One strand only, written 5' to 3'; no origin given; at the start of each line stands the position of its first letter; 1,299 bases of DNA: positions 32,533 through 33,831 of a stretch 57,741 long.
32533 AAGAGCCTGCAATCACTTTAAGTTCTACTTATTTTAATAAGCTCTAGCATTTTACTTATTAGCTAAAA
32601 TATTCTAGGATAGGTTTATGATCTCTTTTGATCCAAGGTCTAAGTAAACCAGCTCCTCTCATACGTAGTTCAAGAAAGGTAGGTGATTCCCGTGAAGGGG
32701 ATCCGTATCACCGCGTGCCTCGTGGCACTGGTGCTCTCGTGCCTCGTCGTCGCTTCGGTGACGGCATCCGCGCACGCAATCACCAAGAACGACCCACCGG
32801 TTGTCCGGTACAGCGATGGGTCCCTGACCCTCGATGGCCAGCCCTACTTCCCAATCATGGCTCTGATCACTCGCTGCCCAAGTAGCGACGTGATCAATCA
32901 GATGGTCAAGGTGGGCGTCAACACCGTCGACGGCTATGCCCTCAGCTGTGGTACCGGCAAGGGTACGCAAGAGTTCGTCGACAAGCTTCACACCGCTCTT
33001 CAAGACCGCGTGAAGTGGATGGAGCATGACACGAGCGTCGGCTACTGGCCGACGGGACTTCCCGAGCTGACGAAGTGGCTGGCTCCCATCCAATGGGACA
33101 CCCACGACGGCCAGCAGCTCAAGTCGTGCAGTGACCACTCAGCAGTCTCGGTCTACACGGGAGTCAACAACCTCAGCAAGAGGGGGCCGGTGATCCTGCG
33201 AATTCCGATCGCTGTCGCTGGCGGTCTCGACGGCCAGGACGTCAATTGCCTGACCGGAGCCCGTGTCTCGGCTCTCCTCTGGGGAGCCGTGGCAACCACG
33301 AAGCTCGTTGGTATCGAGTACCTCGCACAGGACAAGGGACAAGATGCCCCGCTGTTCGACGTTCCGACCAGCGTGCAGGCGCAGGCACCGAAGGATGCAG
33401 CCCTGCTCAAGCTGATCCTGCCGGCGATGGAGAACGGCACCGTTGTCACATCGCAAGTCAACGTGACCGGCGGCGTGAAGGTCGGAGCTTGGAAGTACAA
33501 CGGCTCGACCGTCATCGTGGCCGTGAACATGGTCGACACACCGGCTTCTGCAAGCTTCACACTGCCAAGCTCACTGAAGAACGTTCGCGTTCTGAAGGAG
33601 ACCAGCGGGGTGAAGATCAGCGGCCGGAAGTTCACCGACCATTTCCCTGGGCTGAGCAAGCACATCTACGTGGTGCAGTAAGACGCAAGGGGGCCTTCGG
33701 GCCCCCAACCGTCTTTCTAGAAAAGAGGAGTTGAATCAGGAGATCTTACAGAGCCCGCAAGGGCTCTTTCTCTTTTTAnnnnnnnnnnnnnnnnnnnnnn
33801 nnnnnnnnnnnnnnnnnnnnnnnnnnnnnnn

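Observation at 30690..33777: Two Actinobacteria-like high-GC single-gene inserts beside tRNA-Arg and a Xer recombinase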

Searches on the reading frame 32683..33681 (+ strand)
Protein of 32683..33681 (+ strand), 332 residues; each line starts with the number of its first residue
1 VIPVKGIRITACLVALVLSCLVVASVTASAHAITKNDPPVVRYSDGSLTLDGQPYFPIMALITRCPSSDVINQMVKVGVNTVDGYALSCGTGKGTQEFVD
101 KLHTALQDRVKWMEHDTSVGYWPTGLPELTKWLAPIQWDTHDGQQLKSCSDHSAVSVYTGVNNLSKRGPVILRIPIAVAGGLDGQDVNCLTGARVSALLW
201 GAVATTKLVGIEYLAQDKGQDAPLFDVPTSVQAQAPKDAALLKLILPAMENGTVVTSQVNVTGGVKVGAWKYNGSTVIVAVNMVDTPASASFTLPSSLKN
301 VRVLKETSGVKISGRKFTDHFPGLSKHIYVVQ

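Call 6: search_protein_families(library=pfam, proteins=[window:32683-33681:+], max_evalue=0.1)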
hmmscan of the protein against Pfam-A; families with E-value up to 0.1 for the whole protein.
window:32683-33681:+ (332 aa): 0 families

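Call 7: search_protein_families(library=ncbifam, proteins=[window:32683-33681:+], max_evalue=0.1)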
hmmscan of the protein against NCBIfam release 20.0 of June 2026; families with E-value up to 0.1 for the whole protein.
window:32683-33681:+ (332 aa): 0 families

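Call 9: find_homologous_proteins(query=window:32683-33681:+)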
Query window:32683-33681:+ (332 aa): 1 proteins with E <= 0.001 among 3564 candidates.
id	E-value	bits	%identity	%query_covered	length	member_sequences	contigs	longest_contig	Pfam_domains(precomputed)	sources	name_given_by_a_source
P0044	1.2e-218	743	100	100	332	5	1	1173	-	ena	-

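Call 11: find_encoding_contigs(protein=P0044, flank=10000, max_places=6)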
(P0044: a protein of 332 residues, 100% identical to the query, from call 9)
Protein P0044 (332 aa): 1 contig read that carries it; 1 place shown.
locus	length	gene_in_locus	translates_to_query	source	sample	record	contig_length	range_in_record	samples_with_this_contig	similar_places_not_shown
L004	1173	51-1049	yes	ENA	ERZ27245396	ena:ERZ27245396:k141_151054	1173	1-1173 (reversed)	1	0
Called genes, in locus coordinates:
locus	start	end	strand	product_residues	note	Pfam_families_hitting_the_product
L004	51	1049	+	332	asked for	-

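Call 30: find_homologous_proteins(query=A2, max_evalue=0.01)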
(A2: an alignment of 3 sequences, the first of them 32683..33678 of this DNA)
Query A2 (3 sequences) (332 aa, profile of the alignment): 5 proteins with E <= 0.01 among 8000 candidates.
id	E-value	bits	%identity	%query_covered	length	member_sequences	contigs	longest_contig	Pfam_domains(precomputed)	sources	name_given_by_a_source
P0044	4.8e-166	570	100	100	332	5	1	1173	-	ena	-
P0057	1.8e-157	542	31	99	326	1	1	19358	-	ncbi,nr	ncbi:MAG: hypothetical protein JWO96_159 [Candidatus Saccharibacteria bacterium]|nr:hypothetical pro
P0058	6.5e-81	290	32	89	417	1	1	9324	-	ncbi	-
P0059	2.2e-49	187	27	88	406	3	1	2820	-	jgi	jgi:hypothetical protein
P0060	1.3e-40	158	27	87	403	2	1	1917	-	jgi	-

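Call 39: predict_structure(alignment_id=A3)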
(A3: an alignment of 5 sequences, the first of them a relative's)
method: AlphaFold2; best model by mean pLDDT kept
length: 332 residues; sequences in the alignment: 5
mean_pLDDT: 69.7   pTM: 0.68
mean pLDDT of the five models: 69.7, 67.1, 62.3, 56.3, 48.1
residues with pLDDT >= 90: 7; 70-90: 187; 50-70: 78; < 50: 60
segments of 3 or more residues with pLDDT < 50: 1-13, 18-35, 138-148, 150-152, 179-183, 217-221
pLDDT, mean of each block of 10 residues (from residue 1): 40 49 41 57 76 83 78 86 71 66 85 67 71 56 41 54 60 63 53 80 79 62 63 83 84 76 81 88 87 71 75 83 89 83
secondary structure, 60 per line:
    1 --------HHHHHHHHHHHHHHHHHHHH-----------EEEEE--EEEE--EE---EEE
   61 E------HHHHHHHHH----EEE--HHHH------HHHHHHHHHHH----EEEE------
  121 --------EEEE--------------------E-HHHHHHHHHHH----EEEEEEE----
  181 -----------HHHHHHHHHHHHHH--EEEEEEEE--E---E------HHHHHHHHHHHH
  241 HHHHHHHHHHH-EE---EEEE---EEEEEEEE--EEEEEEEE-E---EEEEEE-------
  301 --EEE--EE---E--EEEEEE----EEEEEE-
elements in order: H9-28 E40-44 E47-50 E58-61 H68-76 E81-83 H86-89 H96-106 E111-114 E129-132 H155-165 E170-176 H192-205 E208-215 H229-251 E258-261 E265-272 E275-282 E288-293 E303-305 E316-321 E326-331

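Call 40: search_protein_representatives(alignment_id=A3)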
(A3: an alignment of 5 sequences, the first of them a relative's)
Query: 5 sequences, 409 profile positions. Proteins with E-value up to 0.001 (for the whole library): 3028; up to 1e-10: 513; up to 1e-30: 99. The best 150 are listed.
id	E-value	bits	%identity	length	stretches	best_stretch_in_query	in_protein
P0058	2.8e-195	665.6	-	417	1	1-409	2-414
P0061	2.9e-145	500.9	-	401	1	4-409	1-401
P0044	1.8e-130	452.2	-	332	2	115-409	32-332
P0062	4.1e-106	372.0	-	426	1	4-402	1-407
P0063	2.5e-99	349.6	-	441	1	11-408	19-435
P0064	2.9e-91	323.1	-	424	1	10-408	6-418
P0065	4.8e-91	322.3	-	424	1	10-408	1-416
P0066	8.8e-89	314.9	-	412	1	21-408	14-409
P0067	5.8e-85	302.3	-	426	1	4-408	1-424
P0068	8.2e-85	301.8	-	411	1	5-407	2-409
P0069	9.4e-85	301.6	-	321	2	109-407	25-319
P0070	1.6e-84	300.8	-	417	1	9-408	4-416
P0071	5.6e-84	299.0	-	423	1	5-408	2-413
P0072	1.3e-83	297.8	-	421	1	4-409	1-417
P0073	5.2e-81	289.3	-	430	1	14-408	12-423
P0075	1.0e-78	281.8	-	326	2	121-409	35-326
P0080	8.1e-76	272.2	-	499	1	26-407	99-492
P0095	8.4e-65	235.9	-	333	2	114-407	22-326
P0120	2.4e-48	181.7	-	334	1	108-408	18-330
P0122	2.0e-47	178.7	-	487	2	227-408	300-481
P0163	5.3e-29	118.0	-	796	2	268-408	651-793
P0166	1.3e-28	116.7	-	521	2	243-408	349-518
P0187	6.1e-24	101.3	-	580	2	227-407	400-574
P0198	5.0e-23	98.3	-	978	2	226-407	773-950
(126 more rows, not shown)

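Call 42: search_protein_families(library=pfam, proteins=[P0062, P0063, P0066, P0069, P0080, P0122, P0163, P0198, P0166, P0187], max_evalue=0.01)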
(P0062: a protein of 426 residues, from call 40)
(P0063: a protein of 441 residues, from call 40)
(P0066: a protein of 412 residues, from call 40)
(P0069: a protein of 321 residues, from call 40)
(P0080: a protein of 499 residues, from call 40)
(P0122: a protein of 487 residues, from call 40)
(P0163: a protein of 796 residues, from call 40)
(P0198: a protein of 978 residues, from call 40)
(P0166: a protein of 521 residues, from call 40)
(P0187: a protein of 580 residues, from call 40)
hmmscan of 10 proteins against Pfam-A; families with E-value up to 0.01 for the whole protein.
P0062 (426 aa): 2 families
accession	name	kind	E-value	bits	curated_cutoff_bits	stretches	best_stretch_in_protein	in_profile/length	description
PF16656.11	Pur_ac_phosph_N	-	2.7e-05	25.1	30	1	64-114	47-93/93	Purple acid Phosphatase, N-terminal domain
PF17964.7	Big_10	-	0.0033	18.1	22.9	1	77-128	40-91/164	Bacterial Ig domain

P0063 (441 aa): 0 families

P0066 (412 aa): 1 family
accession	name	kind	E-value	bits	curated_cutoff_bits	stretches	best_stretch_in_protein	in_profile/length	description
PF16656.11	Pur_ac_phosph_N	-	5.7e-07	30.4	30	1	32-103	7-90/93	Purple acid Phosphatase, N-terminal domain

P0069 (321 aa): 2 families
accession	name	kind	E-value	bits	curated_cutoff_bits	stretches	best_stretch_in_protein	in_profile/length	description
PF22460.2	Neopullulanase-like_C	-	0.0023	18.6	27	1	261-315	18-75/79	Neopullulanase-like, C-terminal domain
PF22026.2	Alpha-amylase_C_2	-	0.0068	17.2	27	0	259-307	18-67/78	Alpha-amylase C-terminal domain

P0080 (499 aa): 0 families

P0122 (487 aa): 0 families

P0163 (796 aa): 6 families
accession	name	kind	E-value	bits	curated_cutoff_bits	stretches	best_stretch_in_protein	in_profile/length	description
PF13385.13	Laminin_G_3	-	1.7e-35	122.9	27.6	1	92-241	1-150/151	Concanavalin A-like lectin/glucanases superfamily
PF00041.27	fn3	-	3.5e-08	34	25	1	356-432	3-76/84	Fibronectin type III domain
PF16656.11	Pur_ac_phosph_N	-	1.1e-06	29.6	30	1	360-427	7-83/93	Purple acid Phosphatase, N-terminal domain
PF25059.1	FN3_DSCAM-DSCAML_C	-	0.00014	22.6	39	1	393-443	34-82/89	DSCAM/DSCAML C-terminal Fn3-like domain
PF02210.31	Laminin_G_2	-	0.00051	21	22.9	1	159-231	39-123/126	Laminin G domain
PF16709.11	SCAB-Ig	-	0.0064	17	27.6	0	263-348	3-87/98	Ig domain of plant-specific actin-binding protein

P0198 (978 aa): 1 family
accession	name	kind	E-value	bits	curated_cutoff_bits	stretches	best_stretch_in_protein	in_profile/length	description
PF08486.15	SpoIID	-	3.4e-23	82.5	23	1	162-248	4-97/97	Stage II sporulation protein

P0166 (521 aa): 1 family
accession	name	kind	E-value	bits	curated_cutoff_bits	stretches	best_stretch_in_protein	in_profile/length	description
PF00122.25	E1-E2_ATPase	-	0.0069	16.4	28.1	0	428-490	49-111/181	E1-E2 ATPase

P0187 (580 aa): 2 families
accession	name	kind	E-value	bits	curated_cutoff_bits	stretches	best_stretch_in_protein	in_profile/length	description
PF02449.21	Glyco_hydro_42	-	9.2e-06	25.7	21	1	367-488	234-356/376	Beta-galactosidase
PF16656.11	Pur_ac_phosph_N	-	1.7e-05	25.7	30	1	165-230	6-83/93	Purple acid Phosphatase, N-terminal domain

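Call 43: fold_search(model_id=the predicted structure, library=pdb)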
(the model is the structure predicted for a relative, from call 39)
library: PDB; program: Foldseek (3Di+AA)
matches with E <= 10: 1606; with E <= 0.001: 250
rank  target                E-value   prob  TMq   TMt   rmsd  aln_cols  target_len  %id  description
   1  5a2c_A                5.4e-09  1.00  0.37  0.29   9.9       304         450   14  Crystal Structure of Anoxybacillus Alpha-amylase Provides Insights into a New Glycosyl Hydrolase Subclass (released 2016-03-30)
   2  5cxp                  1.2e-08  1.00  0.37  0.32  15.0       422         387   10  X-ray crystallographic protein structure of the glycoside hydrolase family 30 subfamily 8 xylanase, Xyn30A, from Clostri (released 2016-08-10)
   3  4fmv                  1.4e-08  1.00  0.37  0.33  15.9       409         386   11  Crystal Structure Analysis of a GH30 Endoxylanase from Clostridium papyrosolvens C71 (released 2013-06-19)
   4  5a2a                  1.5e-08  1.00  0.37  0.29   9.2       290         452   13  Crystal Structure of Anoxybacillus Alpha-amylase Provides Insights into a New Glycosyl Hydrolase Subclass (released 2016-03-30)
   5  1j0h_A                1.6e-08  1.00  0.37  0.23   9.8       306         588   12  Crystal structure of Bacillus stearothermophilus neopullulanase (released 2003-01-28)
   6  4e2o_A                3.6e-08  1.00  0.39  0.31   9.6       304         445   12  Crystal structure of alpha-amylase from Geobacillus thermoleovorans, GTA, complexed with acarbose (released 2013-03-13)
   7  8iua_A                1.0e-07  1.00  0.44  0.29  14.8       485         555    8  Crystal structure of GH66 endodextranase from Flavobacterium johnsoniae in complex with isomaltose (released 2023-06-14)
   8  8vg9                  1.6e-07  1.00  0.30  0.26  13.1       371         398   10  Crystallographic structure of Ruminococcus champanellensis xylanase (RcXyn30A) (released 2024-12-25)
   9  3kl3_D                1.9e-07  1.00  0.42  0.39  12.0       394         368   11  Crystal structure of Ligand bound XynC (released 2010-12-08)
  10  4qaw_B                2.2e-07  1.00  0.35  0.23  11.3       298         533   15  Structure of modular Xyn30D from Paenibacillus barcinonensis (released 2014-10-08)
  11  7jjn_A                2.2e-07  1.00  0.34  0.25  11.3       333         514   13  Eubacterium rectale Amy13B (EUR_01860) (released 2021-06-23)
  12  4nzf_C                2.5e-07  1.00  0.37  0.30  10.7       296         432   10  Crystal structure of Abp-D197A (a GH27-b-L-arabinopyranosidase from Geobacillus stearothermophilus), in complex with a (released 2014-12-03)
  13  4qaw_E                2.5e-07  1.00  0.41  0.28  12.8       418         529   11  Structure of modular Xyn30D from Paenibacillus barcinonensis (released 2014-10-08)
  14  3kl3_A                2.7e-07  1.00  0.37  0.33  14.7       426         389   12  Crystal structure of Ligand bound XynC (released 2010-12-08)
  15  6krl_A                2.7e-07  1.00  0.31  0.24  13.2       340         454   15  Crystal structure of GH30 xylanase B from Talaromyces cellulolyticus expressed by Pichia pastoris (released 2020-06-17)
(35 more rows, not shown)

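Call 48: list_cluster_members(proteins=[P0062, P0063, P0065, P0066, P0067, P0069, P0070, P0075, P0095, P0120])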
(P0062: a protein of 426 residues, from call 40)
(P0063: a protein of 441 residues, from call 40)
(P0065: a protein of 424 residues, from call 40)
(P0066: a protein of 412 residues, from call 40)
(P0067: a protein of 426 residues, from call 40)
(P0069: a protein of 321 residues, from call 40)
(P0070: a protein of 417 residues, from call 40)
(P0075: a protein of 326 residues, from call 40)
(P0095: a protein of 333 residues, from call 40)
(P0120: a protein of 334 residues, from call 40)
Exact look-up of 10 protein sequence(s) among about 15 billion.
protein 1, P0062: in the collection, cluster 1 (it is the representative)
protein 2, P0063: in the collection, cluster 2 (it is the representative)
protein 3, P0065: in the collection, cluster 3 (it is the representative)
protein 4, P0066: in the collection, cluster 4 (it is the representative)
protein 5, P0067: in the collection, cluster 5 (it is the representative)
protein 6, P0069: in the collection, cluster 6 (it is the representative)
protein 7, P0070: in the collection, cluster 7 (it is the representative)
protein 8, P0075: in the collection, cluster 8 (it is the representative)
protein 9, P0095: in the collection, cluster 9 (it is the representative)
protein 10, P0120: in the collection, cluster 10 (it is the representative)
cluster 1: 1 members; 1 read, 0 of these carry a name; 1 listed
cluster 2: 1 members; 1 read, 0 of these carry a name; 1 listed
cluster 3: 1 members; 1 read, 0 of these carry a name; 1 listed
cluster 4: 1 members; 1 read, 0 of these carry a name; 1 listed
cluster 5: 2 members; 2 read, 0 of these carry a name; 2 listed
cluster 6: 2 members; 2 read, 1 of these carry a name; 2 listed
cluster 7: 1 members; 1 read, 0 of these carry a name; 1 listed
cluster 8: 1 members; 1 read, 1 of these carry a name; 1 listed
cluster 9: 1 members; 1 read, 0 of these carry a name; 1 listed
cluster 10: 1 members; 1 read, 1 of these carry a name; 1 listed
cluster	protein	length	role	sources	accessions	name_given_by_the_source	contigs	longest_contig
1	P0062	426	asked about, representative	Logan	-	-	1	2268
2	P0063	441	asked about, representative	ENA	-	-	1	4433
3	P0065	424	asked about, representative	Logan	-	-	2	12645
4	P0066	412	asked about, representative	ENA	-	-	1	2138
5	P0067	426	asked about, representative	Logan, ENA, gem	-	-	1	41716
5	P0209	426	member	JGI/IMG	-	-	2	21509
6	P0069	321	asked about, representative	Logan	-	-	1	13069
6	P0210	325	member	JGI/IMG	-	hypothetical protein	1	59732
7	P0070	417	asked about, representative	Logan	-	-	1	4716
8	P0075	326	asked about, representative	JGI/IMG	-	hypothetical protein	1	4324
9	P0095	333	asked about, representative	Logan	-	-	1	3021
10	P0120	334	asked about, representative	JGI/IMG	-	hypothetical protein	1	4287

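Call 55: find_encoding_contigs(protein=P0067, flank=10000, max_places=2)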
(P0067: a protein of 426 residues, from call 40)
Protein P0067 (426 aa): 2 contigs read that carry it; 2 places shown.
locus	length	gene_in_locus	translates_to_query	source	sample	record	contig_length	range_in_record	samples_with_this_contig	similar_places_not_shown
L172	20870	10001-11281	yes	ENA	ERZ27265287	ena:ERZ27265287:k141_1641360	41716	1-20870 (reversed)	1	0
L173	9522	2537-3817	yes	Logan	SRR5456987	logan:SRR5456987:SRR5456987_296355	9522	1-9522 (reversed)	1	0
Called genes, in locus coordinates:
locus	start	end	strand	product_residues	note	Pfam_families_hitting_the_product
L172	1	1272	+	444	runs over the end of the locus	PF00109:ketoacyl-synt, PF02801:Ketoacyl-synt_C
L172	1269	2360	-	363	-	PF01702:TGT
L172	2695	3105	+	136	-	PF22811:Zn_ribbon_NrdR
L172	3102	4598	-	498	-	-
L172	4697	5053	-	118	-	-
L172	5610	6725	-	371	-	PF13623:SurA_N_2, PF13624:SurA_N_3, PF00639:Rotamase, PF13616:Rotamase_3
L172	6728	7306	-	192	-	-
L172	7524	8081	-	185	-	PF00334:NDK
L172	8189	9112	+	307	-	PF02899:Phage_int_SAM_1, PF13102:Phage_int_SAM_5, PF13495:Phage_int_SAM_4, PF00589:Phage_integrase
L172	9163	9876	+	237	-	-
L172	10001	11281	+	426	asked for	-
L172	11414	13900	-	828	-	-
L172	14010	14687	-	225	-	PF07963:N_methyl (weak)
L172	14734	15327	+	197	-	-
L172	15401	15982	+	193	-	-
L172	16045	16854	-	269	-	-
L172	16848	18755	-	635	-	-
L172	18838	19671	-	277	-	-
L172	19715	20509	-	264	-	PF06750:A24_N_bact, PF01478:Peptidase_A24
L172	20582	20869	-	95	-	?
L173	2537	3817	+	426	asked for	-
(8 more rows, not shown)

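Call 57: find_encoding_contigs(protein=P0120, flank=10000, max_places=2)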
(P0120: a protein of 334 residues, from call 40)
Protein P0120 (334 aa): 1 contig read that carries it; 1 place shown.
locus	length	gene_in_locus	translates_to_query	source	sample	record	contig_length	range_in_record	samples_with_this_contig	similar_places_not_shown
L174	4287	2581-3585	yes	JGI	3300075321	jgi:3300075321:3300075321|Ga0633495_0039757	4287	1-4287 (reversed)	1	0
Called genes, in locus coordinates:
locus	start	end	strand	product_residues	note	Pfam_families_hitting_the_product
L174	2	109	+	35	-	?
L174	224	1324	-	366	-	-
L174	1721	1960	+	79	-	-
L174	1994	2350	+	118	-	-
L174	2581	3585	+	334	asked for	-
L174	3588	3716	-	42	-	-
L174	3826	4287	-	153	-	?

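Call 58: find_encoding_contigs(protein=P0070, flank=10000, max_places=2)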
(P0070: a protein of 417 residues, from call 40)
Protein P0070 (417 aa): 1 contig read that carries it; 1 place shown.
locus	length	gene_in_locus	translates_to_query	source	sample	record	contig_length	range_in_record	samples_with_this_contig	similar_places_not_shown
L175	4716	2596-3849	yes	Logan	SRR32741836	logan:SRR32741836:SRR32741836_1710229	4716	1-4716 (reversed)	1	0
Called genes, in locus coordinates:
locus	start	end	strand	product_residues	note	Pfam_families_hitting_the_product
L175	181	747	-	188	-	PF00334:NDK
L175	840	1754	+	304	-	PF02899:Phage_int_SAM_1, PF13102:Phage_int_SAM_5, PF13495:Phage_int_SAM_4 (weak), PF00589:Phage_integrase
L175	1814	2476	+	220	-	-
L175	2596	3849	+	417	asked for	-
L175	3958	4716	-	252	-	?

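Call 78: search_solved_structures(query=A3, max_evalue=10, show_alignments=1)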
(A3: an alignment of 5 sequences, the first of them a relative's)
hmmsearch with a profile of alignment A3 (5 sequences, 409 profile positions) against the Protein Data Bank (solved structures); distinct sequences matched with E-value up to 10: 8.
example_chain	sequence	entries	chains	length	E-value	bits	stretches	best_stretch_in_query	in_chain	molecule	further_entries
1uem_A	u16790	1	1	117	0.07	15.4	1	80-121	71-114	KIAA1568 Protein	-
5j7k_A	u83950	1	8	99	0.077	15.3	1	80-117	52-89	FN3con-a-lys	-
6iaa_A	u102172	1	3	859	0.14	14.4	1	81-123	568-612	Roundabout homolog 2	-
5cxp_A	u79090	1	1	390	0.29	13.4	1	331-382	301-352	Possible xylan degradation enzyme (Glycosyl hydrolase family 30-like domain and Ricin B-li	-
4urt_B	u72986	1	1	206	0.4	12.9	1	82-142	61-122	NETRIN RECEPTOR DCC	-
5x83_B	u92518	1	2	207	0.41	12.9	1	82-142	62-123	Netrin receptor DCC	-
1x5l_A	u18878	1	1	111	1.1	11.5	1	72-106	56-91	Ephrin type-A receptor 8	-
2uve_A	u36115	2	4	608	1.3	11.3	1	81-128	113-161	EXOPOLYGALACTURONASE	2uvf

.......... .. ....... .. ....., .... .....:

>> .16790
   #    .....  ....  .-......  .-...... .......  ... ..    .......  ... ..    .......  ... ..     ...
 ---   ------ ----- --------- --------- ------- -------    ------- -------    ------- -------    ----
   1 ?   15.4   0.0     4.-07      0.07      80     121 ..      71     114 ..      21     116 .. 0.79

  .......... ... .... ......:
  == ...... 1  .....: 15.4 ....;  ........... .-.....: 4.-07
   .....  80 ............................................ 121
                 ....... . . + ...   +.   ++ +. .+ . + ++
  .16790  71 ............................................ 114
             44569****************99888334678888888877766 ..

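Call 84: predict_structure(alignment_id=A7)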
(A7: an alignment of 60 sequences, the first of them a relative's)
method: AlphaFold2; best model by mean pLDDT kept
length: 332 residues; sequences in the alignment: 60
mean_pLDDT: 88.0   pTM: 0.85
mean pLDDT of the five models: 88.0, 87.7, 86.7, 86.4, 85.9
residues with pLDDT >= 90: 226; 70-90: 58; 50-70: 44; < 50: 4
segments of 3 or more residues with pLDDT < 50: none
pLDDT, mean of each block of 10 residues (from residue 1): 53 59 54 79 96 97 95 98 85 77 96 87 91 93 82 94 96 88 70 97 96 90 93 97 97 90 92 96 97 86 89 94 97 93
secondary structure, 60 per line:
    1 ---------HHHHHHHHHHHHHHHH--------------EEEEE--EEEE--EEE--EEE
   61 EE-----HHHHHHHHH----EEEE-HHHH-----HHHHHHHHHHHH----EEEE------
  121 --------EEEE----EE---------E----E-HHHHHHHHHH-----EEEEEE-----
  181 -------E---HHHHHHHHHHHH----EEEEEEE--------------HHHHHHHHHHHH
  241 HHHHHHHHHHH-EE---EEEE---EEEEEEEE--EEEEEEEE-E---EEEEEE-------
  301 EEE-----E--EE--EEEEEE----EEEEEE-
elements in order: H10-25 E40-44 E47-50 E53-55 E58-62 H68-76 E81-84 H86-89 H95-106 E111-114 E129-132 H155-164 E170-175 H192-203 E208-214 H229-251 E258-261 E265-272 E275-282 E288-293 E301-303 E316-321 E326-331
